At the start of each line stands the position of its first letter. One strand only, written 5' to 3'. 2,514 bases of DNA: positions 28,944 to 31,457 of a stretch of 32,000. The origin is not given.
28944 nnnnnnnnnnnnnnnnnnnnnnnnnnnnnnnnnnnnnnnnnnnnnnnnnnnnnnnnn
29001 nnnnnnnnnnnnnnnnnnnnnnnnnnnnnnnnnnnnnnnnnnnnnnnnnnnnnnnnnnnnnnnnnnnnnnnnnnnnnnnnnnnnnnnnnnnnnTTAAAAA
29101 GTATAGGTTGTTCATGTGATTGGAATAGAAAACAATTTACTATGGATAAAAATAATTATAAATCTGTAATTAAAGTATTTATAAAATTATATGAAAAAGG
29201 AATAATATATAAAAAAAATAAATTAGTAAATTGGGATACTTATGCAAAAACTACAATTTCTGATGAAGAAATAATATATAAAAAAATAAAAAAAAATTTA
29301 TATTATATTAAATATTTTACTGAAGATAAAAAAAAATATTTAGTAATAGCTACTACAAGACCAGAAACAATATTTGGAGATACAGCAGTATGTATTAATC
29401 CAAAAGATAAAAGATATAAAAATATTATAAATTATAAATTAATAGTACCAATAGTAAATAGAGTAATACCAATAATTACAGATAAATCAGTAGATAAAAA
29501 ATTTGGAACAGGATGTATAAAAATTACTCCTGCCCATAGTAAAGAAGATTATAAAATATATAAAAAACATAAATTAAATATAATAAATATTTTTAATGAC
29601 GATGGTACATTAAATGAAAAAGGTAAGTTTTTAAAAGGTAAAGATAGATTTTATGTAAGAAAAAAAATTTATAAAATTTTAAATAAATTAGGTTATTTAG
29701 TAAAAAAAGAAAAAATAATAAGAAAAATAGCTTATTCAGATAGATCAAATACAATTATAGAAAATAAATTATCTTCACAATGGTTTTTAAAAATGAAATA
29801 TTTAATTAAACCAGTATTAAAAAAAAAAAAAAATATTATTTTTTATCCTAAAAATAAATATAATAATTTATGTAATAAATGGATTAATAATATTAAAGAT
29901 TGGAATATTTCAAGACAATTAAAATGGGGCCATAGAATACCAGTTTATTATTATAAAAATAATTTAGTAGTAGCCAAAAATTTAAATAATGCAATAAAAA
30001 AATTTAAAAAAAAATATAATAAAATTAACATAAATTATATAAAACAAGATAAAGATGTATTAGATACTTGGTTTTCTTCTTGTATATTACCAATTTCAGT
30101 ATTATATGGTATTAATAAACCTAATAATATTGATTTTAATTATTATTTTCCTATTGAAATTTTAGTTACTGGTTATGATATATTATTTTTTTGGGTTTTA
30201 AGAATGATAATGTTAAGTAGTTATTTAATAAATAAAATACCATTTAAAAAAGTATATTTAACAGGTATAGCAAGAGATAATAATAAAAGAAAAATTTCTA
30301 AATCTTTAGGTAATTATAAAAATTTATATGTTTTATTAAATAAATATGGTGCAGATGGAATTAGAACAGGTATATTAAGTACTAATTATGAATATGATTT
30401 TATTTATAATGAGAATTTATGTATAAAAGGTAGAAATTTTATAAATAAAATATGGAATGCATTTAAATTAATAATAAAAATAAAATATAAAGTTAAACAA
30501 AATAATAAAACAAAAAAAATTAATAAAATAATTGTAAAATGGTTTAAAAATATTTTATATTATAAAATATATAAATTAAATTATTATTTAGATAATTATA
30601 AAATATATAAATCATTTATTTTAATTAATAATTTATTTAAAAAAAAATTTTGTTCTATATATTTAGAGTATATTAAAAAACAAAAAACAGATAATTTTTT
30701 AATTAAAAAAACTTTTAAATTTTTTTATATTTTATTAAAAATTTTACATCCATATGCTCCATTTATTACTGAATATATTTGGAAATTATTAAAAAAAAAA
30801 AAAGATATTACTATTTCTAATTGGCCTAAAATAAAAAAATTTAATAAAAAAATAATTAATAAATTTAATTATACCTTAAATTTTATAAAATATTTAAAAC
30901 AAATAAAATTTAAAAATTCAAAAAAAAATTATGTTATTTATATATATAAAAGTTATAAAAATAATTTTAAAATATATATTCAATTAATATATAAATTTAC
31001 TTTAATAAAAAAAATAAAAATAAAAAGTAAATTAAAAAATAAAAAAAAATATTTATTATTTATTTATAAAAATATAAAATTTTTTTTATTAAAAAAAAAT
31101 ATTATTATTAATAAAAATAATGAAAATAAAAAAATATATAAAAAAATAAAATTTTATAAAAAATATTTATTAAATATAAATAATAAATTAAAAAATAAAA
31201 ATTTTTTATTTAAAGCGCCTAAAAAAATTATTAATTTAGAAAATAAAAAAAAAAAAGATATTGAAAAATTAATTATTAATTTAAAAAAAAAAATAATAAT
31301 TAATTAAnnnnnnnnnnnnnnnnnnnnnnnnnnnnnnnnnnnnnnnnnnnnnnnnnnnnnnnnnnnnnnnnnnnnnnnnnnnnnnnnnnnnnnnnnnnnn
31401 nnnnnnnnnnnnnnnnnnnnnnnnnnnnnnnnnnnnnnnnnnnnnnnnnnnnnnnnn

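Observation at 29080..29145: Abrupt rplF-valS junction: the spc operon stops after L6 and runs straight into the middle of valS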

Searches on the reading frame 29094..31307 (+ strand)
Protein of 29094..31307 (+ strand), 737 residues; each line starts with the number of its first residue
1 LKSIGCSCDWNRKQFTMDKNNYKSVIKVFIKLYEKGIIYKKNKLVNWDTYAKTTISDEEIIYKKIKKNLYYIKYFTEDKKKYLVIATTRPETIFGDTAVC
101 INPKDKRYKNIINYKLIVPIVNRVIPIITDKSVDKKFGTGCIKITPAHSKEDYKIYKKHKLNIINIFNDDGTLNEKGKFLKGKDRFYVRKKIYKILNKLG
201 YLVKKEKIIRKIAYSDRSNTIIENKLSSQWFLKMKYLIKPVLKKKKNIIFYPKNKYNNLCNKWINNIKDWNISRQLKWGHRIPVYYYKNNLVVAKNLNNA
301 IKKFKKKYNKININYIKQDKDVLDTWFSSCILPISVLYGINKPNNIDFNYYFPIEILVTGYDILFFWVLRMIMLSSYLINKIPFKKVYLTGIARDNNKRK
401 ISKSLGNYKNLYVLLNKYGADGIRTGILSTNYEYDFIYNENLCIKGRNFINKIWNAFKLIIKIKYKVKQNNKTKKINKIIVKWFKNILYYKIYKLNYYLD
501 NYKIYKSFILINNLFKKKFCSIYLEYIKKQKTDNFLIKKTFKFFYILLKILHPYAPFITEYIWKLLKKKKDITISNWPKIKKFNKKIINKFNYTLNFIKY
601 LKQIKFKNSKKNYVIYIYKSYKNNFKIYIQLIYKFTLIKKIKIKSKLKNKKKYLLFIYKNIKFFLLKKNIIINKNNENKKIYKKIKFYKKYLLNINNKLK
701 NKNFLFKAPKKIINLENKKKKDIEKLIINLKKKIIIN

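Call 5: search_protein_families(library=ncbifam, proteins=[window:29094-31307:+], max_evalue=0.01)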
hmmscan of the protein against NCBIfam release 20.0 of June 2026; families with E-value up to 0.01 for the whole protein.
window:29094-31307:+ (737 aa): 12 families
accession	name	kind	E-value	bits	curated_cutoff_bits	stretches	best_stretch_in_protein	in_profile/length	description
NF004349.1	PRK05729.1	equivalog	1.6e-204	681.7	704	1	1-733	126-859/860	valine--tRNA ligase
TIGR00422.1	valS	equivalog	4.8e-188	627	612.1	1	1-719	128-861/863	valine--tRNA ligase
NF011492.0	PRK14900.1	equivalog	2.4e-132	442.9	1783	1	2-721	139-877/1044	valine--tRNA ligase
NF009687.0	PRK13208.1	equivalog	4.1e-116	389.1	738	1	2-610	131-750/801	valine--tRNA ligase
TIGR00392.1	ileS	equivalog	1.5e-69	235.1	621.4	2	123-608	309-836/861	isoleucine--tRNA ligase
NF000540.1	alt_ValS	exception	5.5e-61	206.6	900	1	2-605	147-781/827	valine--tRNA ligase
NF008957.0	PRK12300.1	subfamily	3.2e-43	147.9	677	3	170-695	388-917/946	leucine--tRNA ligase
NF040702.1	ileS_w_GNAT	exception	1.2e-35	122.5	1999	2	120-594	488-985/1100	isoleucine--tRNA ligase, N-acetyltransferase domain-containing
TIGR00395.1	leuS_arch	equivalog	9.1e-31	106.7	648.5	3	218-719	434-925/938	leucine--tRNA ligase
TIGR00396.1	leuS_bact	equivalog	1.4e-25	89.6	548.4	3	1-61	108-168/843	leucine--tRNA ligase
NF000257.1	MupA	exception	1.1e-24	86.3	1900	2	110-635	273-831/1024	mupirocin-resistant isoleucine--tRNA ligase MupA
NF000258.1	MupB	exception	3e-18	65.1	1900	2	131-734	302-947/1033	mupirocin-resistant isoleucine--tRNA ligase MupB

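Call 6: search_protein_families(library=pfam, proteins=[window:29094-31307:+], max_evalue=0.01)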
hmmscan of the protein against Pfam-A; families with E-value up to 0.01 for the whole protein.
window:29094-31307:+ (737 aa): 4 families
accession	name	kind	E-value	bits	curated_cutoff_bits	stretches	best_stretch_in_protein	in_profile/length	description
PF00133.28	tRNA-synt_1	-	8e-77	259.2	22.7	1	2-435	120-410/414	tRNA synthetases class I (I, L, M and V)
PF08264.19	Anticodon_1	-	3.5e-15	56.6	25.1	1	482-610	2-138/148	Anticodon-binding domain of tRNA ligase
PF13603.12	tRNA-synt_1_2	-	1.1e-07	32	25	1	113-170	86-143/185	Leucyl-tRNA synthetase, editing domain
PF10458.14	Val_tRNA-synt_C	-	0.00086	20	25.9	1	676-725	4-53/66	Valyl tRNA synthetase tRNA binding arm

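Call 8: find_encoding_contigs(protein=window:29142-31307:+, flank=10000, max_places=10)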
Protein window:29142-31307:+ (721 aa): no gene with exactly this product is on record in the collection.

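Call 10: find_related_loci(query=window:29094-31307:+, collection=genome_contigs, flank=10000)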
Query window:29094-31307:+ (737 aa) in genome_contigs; peptide patterns used: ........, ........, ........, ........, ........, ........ (x = any residue, [..] = any of these).
600 stretches matched a pattern (row limit reached: there are more); 570 encode a relative of the query (tblastn E <= 1e-3); the best 80 are kept; 80 distinct loci.
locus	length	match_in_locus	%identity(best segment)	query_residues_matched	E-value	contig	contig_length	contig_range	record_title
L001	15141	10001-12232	41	1-734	2e-178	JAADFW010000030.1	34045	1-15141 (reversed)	MAG: Chlorobiota bacterium isolate M_MaxBin.088 contig-127_1324, whole genome shotgun sequence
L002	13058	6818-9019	39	1-727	1e-177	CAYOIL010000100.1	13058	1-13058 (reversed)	MAG TPA_asm: uncultured Saprospiraceae bacterium isolate SRP268394_co1_141 genome assembly, contig: NODE_7692_length_130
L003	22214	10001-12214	62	1-734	0e+0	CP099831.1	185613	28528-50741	MAG: Candidatus Shikimatogenerans bostrichidophilus isolate MSCA chromosome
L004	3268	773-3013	38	1-726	4e-172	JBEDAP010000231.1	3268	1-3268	MAG: Bacteroidota bacterium isolate NASQAN2014_035_B_bin.26 scaffold_514289, whole genome shotgun sequence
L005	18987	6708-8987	37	1-734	3e-162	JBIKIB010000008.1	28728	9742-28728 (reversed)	MAG: Chitinophagaceae bacterium isolate ME2014-05-29_3300042867_group5_bin150 Rohwer_bin511_scaffold_442_c1, whole genom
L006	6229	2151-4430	36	1-734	2e-163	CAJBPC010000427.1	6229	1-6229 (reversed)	uncultured bacterium isolate Loc090519-4m_bin-050 genome assembly, contig: bin-050:427/828, whole genome shotgun sequenc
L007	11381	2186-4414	37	1-722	7e-161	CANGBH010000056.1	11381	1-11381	MAG: Chitinophagaceae bacterium isolate Jr-25may17-166 genome assembly, contig: Jr-25may17-C7353, whole genome shotgun s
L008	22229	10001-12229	36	1-722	3e-158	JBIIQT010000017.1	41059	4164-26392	MAG: Chitinophagaceae bacterium isolate ME2003-07-23pf_3300044630_group2_bin188 Rohwer_bin501_scaffold_481_c1, whole gen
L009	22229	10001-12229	36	1-734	7e-150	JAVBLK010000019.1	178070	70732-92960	MAG: Eubacteriales bacterium isolate EPI_MAG_00021 c_000011006531, whole genome shotgun sequence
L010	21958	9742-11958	36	4-734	2e-147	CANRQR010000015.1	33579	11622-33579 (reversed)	MAG TPA_asm: uncultured Lactobacillus sp. isolate SRR19759471_bin.27_metawrap_v1.3_MAG genome assembly, contig: NODE.126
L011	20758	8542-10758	36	4-734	5e-146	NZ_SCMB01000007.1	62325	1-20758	Lactobacillus kimbladii strain Dan47 NODE_7_length_62325_cov_10.0775_ID_994, whole genome shotgun sequence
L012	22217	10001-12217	36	4-734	6e-146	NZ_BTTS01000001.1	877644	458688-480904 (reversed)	Lactobacillus juensis strain F690 Contig1, whole genome shotgun sequence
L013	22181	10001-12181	35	4-722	1e-145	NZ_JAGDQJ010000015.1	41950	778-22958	Bacillus arachidis strain SY8 contig15, whole genome shotgun sequence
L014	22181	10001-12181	35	4-722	2e-145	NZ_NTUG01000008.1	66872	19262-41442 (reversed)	Bacillus cereus strain AFS016912 AFS016912_108_G5_Contig8_140523, whole genome shotgun sequence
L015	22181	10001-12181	35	4-722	2e-145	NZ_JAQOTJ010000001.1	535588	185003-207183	Bacillus sp. BP-3 st12-3_scaffold1, whole genome shotgun sequence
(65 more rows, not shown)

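Call 16: find_homologous_proteins(query=window:29094-31307:+, max_evalue=1e-50)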
Query window:29094-31307:+ (737 aa): 7998 proteins with E <= 1e-50 among 8000 candidates; the best 120 are listed.
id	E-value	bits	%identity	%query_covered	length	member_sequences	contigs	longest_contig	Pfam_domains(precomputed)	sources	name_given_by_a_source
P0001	0.0e+0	1506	100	98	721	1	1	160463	PF08264.20,PF13603.13,PF00133.29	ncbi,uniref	ncbi:class I tRNA ligase family protein [Candidatus Shikimatogenerans bostrichidophilus]|uniref:clas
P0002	0.0e+0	1271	87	96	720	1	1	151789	PF08264.20,PF13603.13,PF00133.29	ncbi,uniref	ncbi:class I tRNA ligase family protein [Candidatus Shikimatogenerans bostrichidophilus]|uniref:clas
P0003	0.0e+0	1133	92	76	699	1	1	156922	PF09334.18,PF08264.20,PF13603.13,PF00133.29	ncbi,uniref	ncbi:valine--tRNA ligase [Candidatus Shikimatogenerans bostrichidophilus]|uniref:valine--tRNA ligase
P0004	0.0e+0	1036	74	82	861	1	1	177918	PF09334.18,PF01406.26,PF08264.20,PF13603.13,PF00133.29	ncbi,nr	ncbi:MAG: valine--tRNA ligase [Candidatus Shikimatogenerans bostrichidophilus]|nr:MAG: valine--tRNA 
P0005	4.1e-293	992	71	93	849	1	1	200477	PF09334.18,PF08264.20,PF13603.13,PF00133.29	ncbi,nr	ncbi:MAG: valine--tRNA ligase [Candidatus Shikimatogenerans bostrichidophilus]|nr:MAG: valine--tRNA 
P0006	1.2e-288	978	68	100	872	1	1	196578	PF09334.18,PF08264.20,PF13603.13,PF00133.29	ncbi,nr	ncbi:MAG: valine--tRNA ligase [Candidatus Shikimatogenerans bostrichidophilus]|nr:MAG: valine--tRNA 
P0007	4.4e-288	976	72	81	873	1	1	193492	PF09334.18,PF08264.20,PF13603.13,PF00133.29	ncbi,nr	ncbi:MAG: valine--tRNA ligase [Candidatus Shikimatogenerans bostrichidophilus]|nr:MAG: valine--tRNA 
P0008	2.6e-282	957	70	81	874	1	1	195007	PF09334.18,PF08264.20,PF13603.13,PF00133.29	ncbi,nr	ncbi:MAG: valine--tRNA ligase [Candidatus Shikimatogenerans bostrichidophilus]|nr:MAG: valine--tRNA 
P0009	1.0e-280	951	72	86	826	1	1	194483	PF09334.18,PF01406.26,PF08264.20,PF00133.29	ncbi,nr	ncbi:MAG: valine--tRNA ligase [Candidatus Shikimatogenerans bostrichidophilus]|nr:MAG: valine--tRNA 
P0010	1.6e-279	948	66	100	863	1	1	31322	PF09334.18,PF08264.20,PF13603.13,PF00133.29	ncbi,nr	ncbi:MAG: valine--tRNA ligase [Candidatus Shikimatogenerans sp. JK-2022]|nr:valine--tRNA ligase [Can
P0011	4.1e-264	897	66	92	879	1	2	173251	PF09334.18,PF08264.20,PF13603.13,PF00133.29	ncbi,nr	ncbi:MAG: hypothetical protein RDO_0110 [Flavobacteriales endosymbiont of Rhyzopertha dominica]|nr:M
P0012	1.4e-260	885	64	96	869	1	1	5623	PF09334.18,PF01406.26,PF08264.20,PF13603.13,PF00133.29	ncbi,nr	ncbi:MAG: valine--tRNA ligase [Candidatus Shikimatogenerans sp. JK-2022]|nr:valine--tRNA ligase [Can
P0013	8.4e-251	853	62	100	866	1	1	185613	PF09334.18,PF01406.26,PF08264.20,PF13603.13,PF00133.29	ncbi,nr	ncbi:MAG: valine--tRNA ligase [Candidatus Shikimatogenerans bostrichidophilus]|nr:MAG: valine--tRNA 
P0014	1.5e-250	852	71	80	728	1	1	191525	PF09334.18,PF08264.20,PF13603.13,PF00133.29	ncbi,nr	ncbi:MAG: valine--tRNA ligase [Candidatus Shikimatogenerans bostrichidophilus]|nr:MAG: valine--tRNA 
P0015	1.7e-250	852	-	-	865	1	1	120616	PF09334.18,PF08264.20,PF13603.13,PF00133.29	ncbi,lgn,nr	ncbi:MAG: valine--tRNA ligase [Candidatus Shikimatogenerans sp. JK-2022]|nr:valine--tRNA ligase [Can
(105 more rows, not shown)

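Call 18: find_encoding_contigs(protein=P0002, flank=10000, max_places=5)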
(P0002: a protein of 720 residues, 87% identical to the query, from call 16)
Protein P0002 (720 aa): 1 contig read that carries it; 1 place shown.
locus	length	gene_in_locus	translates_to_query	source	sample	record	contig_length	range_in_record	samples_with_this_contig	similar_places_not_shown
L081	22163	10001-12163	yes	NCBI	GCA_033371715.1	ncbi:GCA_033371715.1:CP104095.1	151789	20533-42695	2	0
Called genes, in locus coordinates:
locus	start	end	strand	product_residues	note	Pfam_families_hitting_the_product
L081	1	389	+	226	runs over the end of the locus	-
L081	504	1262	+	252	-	PF00557:Peptidase_M24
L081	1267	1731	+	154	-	PF00177:Ribosomal_S7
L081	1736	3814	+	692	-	PF00009:GTP_EFTU, PF03144:GTP_EFTU_D2, PF22042:EF-G_D2, PF14492:EFG_III, PF03764:EFG_IV, PF00679:EFG_C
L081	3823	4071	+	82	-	PF00338:Ribosomal_S10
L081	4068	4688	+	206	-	PF00297:Ribosomal_L3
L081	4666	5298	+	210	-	PF00573:Ribosomal_L4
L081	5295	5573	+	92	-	-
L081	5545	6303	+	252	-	PF00181:Ribosomal_L2_N, PF03947:Ribosomal_L2_C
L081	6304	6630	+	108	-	PF00203:Ribosomal_S19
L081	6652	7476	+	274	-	PF07650:KH_2, PF00189:Ribosomal_S3_C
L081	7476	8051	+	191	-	PF00281:Ribosomal_L5, PF00673:Ribosomal_L5_C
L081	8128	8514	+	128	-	PF00410:Ribosomal_S8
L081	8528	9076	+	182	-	PF00347:Ribosomal_L6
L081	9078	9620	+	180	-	PF00333:Ribosomal_S5, PF03719:Ribosomal_S5_C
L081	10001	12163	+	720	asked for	PF00133:tRNA-synt_1, PF13603:tRNA-synt_1_2 (weak), PF08264:Anticodon_1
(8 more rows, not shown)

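Call 19: find_encoding_contigs(protein=P0003, flank=10000, max_places=5)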
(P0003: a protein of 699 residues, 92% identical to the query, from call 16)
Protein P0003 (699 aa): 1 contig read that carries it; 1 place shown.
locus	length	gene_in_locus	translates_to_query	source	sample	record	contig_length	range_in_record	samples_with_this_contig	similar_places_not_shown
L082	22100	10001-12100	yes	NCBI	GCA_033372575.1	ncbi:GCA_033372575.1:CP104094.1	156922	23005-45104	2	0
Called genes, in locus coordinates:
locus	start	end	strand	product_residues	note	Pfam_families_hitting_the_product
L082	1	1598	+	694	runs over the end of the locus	PF00009:GTP_EFTU, PF03144:GTP_EFTU_D2, PF22042:EF-G_D2, PF14492:EFG_III, PF03764:EFG_IV, PF00679:EFG_C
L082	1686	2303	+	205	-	PF00297:Ribosomal_L3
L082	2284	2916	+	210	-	PF00573:Ribosomal_L4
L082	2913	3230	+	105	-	-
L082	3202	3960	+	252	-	PF00181:Ribosomal_L2_N, PF03947:Ribosomal_L2_C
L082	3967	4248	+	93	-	PF00203:Ribosomal_S19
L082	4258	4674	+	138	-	PF00237:Ribosomal_L22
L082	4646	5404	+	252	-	PF07650:KH_2, PF00189:Ribosomal_S3_C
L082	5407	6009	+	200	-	PF00281:Ribosomal_L5, PF00673:Ribosomal_L5_C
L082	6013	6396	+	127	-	PF00410:Ribosomal_S8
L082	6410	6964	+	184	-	PF00347:Ribosomal_L6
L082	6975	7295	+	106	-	PF00861:Ribosomal_L18p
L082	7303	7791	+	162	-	PF00333:Ribosomal_S5, PF03719:Ribosomal_S5_C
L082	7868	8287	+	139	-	PF00411:Ribosomal_S11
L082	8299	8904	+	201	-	PF00163:Ribosomal_S4, PF01479:S4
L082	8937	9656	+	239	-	PF01193:RNA_pol_L, PF01000:RNA_pol_A_bac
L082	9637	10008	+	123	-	PF01196:Ribosomal_L17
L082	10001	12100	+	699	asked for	PF00133:tRNA-synt_1, PF09334:tRNA-synt_1g, PF13603:tRNA-synt_1_2 (weak), PF08264:Anticodon_1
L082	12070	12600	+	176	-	-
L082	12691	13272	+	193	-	-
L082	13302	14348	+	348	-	PF00226:DnaJ, PF01556:DnaJ_C, PF00684:DnaJ_CXXCXGXG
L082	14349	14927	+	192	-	PF02540:NAD_synthase, PF02568:ThiI (weak), PF03054:tRNA_Me_trans, PF06508:QueC (faint)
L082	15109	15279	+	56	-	PF20258:tRNA_Me_trans_C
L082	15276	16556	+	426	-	PF00919:UPF0004, PF04055:Radical_SAM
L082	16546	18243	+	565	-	PF22745:Nlig-Ia, PF01653:DNA_ligase_aden, PF03120:OB_DNA_ligase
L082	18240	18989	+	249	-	PF01416:PseudoU_synth_1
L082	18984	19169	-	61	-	-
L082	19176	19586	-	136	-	PF02620:YceD (faint)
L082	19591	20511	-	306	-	PF00890:FAD_binding_2 (faint), PF01134:GIDA (faint), PF03486:HI0933_like (faint), PF07992:Pyr_redox_2, PF13738:Pyr_redox_3, PF00070:Pyr_redox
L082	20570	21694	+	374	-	PF07497:Rho_RNA_bind, PF00006:ATP-synt_ab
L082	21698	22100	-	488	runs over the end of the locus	PF01336:tRNA_anti-codon, PF00152:tRNA-synt_2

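Call 36: find_homologous_proteins(query=L082:8937-9653:+, max_evalue=0.00001)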
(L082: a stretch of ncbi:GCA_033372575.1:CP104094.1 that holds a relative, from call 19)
Query L082:8937-9653:+ (239 aa): 5993 proteins with E <= 0.00001 among 7902 candidates; the best 120 are listed.
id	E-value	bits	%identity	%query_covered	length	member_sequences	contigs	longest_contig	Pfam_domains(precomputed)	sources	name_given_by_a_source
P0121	2.0e-137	474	100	100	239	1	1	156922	PF01000.32,PF01193.30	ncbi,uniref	ncbi:DNA-directed RNA polymerase subunit alpha [Candidatus Shikimatogenerans bostrichidophilus]|unir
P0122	1.7e-78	281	65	96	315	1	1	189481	PF01000.32,PF03118.22,PF01193.30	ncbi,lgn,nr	ncbi:MAG: DNA-directed RNA polymerase subunit alpha [Candidatus Shikimatogenerans bostrichidophilus]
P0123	5.5e-77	276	65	92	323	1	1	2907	PF01000.32,PF03118.22,PF01193.30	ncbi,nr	ncbi:MAG: DNA-directed RNA polymerase subunit alpha [Candidatus Shikimatogenerans sp. JK-2022]|nr:DN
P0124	2.8e-76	274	61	96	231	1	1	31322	PF01000.32,PF01193.30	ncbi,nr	ncbi:MAG: DNA-directed RNA polymerase subunit alpha [Candidatus Shikimatogenerans sp. JK-2022]|nr:DN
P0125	2.5e-75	271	62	95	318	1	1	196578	PF01000.32,PF03118.22,PF01193.30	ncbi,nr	ncbi:MAG: DNA-directed RNA polymerase subunit alpha [Candidatus Shikimatogenerans bostrichidophilus]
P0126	2.1e-73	265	61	95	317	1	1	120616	PF01000.32,PF03118.22,PF01193.30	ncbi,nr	ncbi:MAG: DNA-directed RNA polymerase subunit alpha [Candidatus Shikimatogenerans sp. JK-2022]|nr:DN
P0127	2.6e-73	264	64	89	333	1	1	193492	PF01000.32,PF03118.22,PF01193.30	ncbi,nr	ncbi:MAG: DNA-directed RNA polymerase subunit alpha [Candidatus Shikimatogenerans bostrichidophilus]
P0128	2.6e-72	261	65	93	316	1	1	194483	PF01000.32,PF03118.22,PF01193.30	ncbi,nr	ncbi:MAG: DNA-directed RNA polymerase subunit alpha [Candidatus Shikimatogenerans bostrichidophilus]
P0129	4.0e-72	260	64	93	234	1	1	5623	PF01000.32,PF01193.30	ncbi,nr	ncbi:MAG: DNA-directed RNA polymerase subunit alpha [Candidatus Shikimatogenerans sp. JK-2022]|nr:DN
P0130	1.1e-71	259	61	97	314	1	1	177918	PF01000.32,PF03118.22,PF01193.30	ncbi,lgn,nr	ncbi:MAG: DNA-directed RNA polymerase subunit alpha [Candidatus Shikimatogenerans bostrichidophilus]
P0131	2.7e-71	258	62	97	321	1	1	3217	PF01000.32,PF03118.22,PF01193.30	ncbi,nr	ncbi:MAG: DNA-directed RNA polymerase subunit alpha [Candidatus Shikimatogenerans sp. JK-2022]|nr:DN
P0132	7.7e-71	256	61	95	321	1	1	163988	PF01000.32,PF03118.22,PF01193.30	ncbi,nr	ncbi:MAG: DNA-directed RNA polymerase subunit alpha [Candidatus Shikimatogenerans bostrichidophilus]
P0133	1.3e-70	255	63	89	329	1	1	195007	PF01000.32,PF03118.22,PF01193.30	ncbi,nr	ncbi:MAG: DNA-directed RNA polymerase subunit alpha [Candidatus Shikimatogenerans bostrichidophilus]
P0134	1.4e-70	255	62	95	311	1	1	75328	PF01000.32,PF01193.30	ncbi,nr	ncbi:MAG: DNA-directed RNA polymerase subunit alpha [Candidatus Shikimatogenerans sp. JK-2022]|nr:DN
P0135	3.6e-69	251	57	96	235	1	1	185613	PF01000.32,PF01193.30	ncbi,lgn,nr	ncbi:MAG: DNA-directed RNA polymerase subunit alpha [Candidatus Shikimatogenerans bostrichidophilus]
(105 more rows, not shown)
